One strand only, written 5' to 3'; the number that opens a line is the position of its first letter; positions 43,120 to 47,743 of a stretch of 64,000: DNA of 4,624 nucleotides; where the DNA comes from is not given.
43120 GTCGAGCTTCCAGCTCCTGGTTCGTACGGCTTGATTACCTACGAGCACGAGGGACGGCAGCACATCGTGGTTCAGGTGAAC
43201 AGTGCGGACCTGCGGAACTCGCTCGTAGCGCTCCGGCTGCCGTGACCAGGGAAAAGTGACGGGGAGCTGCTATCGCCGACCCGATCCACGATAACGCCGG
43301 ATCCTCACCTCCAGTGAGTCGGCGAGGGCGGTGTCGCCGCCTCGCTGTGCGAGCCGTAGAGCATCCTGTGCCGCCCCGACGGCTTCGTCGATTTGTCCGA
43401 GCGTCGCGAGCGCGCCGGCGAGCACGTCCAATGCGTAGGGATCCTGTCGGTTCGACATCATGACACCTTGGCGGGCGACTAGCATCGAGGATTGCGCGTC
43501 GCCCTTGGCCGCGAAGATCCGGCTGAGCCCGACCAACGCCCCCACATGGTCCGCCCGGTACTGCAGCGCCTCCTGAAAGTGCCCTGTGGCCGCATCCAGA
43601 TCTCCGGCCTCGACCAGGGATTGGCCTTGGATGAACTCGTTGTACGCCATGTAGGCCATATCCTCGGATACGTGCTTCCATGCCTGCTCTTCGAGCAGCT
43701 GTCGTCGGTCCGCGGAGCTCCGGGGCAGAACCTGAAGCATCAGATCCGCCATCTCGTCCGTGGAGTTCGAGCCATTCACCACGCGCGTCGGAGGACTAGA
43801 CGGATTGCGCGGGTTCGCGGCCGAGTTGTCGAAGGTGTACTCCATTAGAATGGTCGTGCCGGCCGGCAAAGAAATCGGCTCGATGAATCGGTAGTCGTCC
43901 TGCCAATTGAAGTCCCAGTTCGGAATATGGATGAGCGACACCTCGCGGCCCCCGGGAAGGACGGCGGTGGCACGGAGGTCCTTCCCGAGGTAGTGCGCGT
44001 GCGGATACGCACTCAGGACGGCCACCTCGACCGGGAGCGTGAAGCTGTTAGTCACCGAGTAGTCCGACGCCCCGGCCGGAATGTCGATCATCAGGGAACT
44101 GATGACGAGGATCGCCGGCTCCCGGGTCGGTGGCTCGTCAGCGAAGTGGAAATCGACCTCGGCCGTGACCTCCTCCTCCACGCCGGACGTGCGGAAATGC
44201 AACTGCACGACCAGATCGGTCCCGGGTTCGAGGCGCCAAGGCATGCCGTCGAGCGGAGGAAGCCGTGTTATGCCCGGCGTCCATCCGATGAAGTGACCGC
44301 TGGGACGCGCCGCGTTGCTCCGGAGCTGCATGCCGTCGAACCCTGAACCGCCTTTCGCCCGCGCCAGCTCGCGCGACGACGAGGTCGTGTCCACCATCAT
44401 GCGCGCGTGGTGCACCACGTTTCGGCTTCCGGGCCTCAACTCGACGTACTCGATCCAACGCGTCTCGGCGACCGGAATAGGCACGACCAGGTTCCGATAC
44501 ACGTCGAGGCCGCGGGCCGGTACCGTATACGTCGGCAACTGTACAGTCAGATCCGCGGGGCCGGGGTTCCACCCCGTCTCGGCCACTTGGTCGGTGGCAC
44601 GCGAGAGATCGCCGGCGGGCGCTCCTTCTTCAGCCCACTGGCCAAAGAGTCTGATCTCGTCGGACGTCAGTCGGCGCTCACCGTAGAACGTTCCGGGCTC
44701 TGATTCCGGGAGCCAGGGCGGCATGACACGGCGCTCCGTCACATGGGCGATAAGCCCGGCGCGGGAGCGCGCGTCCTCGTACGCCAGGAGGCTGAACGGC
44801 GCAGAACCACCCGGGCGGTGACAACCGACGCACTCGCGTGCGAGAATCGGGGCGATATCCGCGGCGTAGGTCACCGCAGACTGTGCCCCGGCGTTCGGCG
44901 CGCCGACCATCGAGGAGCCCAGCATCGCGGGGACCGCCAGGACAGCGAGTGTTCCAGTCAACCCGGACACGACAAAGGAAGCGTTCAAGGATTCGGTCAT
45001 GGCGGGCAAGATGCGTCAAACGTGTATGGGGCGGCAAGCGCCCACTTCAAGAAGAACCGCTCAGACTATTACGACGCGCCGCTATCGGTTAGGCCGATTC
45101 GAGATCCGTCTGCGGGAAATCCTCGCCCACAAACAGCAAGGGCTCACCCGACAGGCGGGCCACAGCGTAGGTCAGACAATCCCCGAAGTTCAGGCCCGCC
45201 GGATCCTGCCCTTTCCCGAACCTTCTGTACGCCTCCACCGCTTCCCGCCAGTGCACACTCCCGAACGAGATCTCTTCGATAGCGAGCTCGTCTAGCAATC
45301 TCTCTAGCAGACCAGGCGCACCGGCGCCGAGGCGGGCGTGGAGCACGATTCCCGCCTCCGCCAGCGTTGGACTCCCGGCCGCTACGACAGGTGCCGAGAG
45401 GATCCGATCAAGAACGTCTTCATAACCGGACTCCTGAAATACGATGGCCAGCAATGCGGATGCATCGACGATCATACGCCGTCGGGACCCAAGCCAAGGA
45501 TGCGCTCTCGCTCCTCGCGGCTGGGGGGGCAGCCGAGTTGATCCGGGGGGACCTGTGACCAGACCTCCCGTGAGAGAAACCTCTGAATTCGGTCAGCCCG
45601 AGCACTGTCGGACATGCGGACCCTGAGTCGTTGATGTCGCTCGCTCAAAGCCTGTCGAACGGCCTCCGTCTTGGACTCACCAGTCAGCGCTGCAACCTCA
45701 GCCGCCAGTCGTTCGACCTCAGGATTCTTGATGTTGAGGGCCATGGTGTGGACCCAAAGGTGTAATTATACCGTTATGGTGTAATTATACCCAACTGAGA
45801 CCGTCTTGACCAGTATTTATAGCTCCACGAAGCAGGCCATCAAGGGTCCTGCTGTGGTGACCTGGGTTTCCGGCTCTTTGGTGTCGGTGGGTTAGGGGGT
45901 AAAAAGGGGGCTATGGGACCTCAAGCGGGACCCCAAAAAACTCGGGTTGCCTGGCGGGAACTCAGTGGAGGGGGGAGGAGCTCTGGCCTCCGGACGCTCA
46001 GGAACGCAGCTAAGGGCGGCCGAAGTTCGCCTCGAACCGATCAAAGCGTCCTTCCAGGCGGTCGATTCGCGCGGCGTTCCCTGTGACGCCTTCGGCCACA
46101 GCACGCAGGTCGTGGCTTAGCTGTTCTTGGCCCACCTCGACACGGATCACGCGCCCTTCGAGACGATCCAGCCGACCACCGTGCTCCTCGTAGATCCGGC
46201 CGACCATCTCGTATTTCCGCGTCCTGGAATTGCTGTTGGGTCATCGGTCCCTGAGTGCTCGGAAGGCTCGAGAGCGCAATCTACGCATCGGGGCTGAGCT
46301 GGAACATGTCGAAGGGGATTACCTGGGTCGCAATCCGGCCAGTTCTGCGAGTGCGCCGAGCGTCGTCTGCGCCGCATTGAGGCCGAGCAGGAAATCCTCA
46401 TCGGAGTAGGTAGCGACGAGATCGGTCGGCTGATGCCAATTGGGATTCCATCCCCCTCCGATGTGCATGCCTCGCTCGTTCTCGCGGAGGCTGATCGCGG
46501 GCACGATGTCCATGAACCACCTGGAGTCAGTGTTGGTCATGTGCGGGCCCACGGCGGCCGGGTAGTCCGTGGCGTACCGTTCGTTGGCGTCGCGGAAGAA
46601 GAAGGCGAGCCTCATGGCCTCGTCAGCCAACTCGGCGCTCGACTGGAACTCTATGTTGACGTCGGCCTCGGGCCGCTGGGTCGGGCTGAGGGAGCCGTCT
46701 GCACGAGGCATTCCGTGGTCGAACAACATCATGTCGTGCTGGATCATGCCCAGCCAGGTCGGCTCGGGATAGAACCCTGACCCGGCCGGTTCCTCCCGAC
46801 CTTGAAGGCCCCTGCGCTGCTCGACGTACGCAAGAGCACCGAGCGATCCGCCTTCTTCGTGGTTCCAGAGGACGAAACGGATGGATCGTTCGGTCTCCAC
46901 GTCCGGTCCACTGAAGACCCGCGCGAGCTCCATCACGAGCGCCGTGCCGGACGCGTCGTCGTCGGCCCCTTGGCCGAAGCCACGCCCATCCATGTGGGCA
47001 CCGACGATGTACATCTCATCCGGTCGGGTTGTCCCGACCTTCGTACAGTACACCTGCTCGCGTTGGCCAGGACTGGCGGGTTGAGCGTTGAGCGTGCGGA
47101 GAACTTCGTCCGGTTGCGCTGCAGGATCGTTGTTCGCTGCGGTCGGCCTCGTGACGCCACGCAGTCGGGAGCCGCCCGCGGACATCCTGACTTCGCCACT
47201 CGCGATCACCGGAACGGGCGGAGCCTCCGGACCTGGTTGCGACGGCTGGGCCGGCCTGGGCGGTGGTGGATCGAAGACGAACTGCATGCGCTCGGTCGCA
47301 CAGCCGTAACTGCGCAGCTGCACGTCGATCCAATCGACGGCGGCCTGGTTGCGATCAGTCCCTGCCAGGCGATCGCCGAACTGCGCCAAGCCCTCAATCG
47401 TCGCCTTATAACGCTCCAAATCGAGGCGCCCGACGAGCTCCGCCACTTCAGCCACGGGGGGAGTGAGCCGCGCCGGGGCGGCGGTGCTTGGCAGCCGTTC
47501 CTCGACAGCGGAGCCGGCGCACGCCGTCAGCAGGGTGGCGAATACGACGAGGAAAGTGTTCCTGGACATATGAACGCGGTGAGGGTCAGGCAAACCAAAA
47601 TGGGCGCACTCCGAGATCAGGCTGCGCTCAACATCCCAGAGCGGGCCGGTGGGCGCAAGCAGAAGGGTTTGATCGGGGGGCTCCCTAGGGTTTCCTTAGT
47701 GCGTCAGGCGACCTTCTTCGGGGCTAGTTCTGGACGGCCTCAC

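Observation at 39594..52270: Four same-orientation copies of a conserved motif with invariant TTGCGC and GATGTT hexamers and a variable 17-18-nt spacer, each upstream of a minus-strand gene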

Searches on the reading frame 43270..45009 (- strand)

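Call 27: search_protein_families(library=pfam, proteins=[window:43270-45009:-], max_evalue=0.001)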
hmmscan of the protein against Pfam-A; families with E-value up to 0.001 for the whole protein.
window:43270-45009:- (579 aa): 4 families
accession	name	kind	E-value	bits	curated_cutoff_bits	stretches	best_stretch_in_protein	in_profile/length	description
PF14559.12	TPR_19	-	9e-05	23.2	25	1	465-506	1-42/68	Tetratricopeptide repeat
PF13432.12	TPR_16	-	0.00011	23.1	32.7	1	461-514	3-56/65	Tetratricopeptide repeat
PF07719.23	TPR_2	-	0.0002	21.7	27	0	461-485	7-31/34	Tetratricopeptide repeat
PF13374.12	TPR_10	-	0.00085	19.7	27.5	0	526-556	4-34/42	Tetratricopeptide repeat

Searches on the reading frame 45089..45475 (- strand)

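Call 27: search_protein_families(library=pfam, proteins=[window:45089-45475:-], max_evalue=0.001)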
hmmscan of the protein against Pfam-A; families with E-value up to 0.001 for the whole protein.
window:45089-45475:- (128 aa): 1 family
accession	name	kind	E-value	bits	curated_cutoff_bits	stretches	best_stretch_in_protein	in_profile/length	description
PF01850.27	PIN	-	1.5e-13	51.8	23.6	1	1-124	1-118/120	PIN domain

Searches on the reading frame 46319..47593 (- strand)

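Call 27: search_protein_families(library=pfam, proteins=[window:46319-47593:-], max_evalue=0.001)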
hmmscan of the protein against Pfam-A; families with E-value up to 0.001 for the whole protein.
window:46319-47593:- (424 aa): 2 families
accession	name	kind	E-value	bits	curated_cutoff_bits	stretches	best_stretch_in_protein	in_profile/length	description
PF04389.22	Peptidase_M28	-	1.9e-20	73.9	21.3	1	187-393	8-174/193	Peptidase family M28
PF01546.33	Peptidase_M20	-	2.9e-09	37.6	24.6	1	200-367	23-171/206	Peptidase family M20/M25/M40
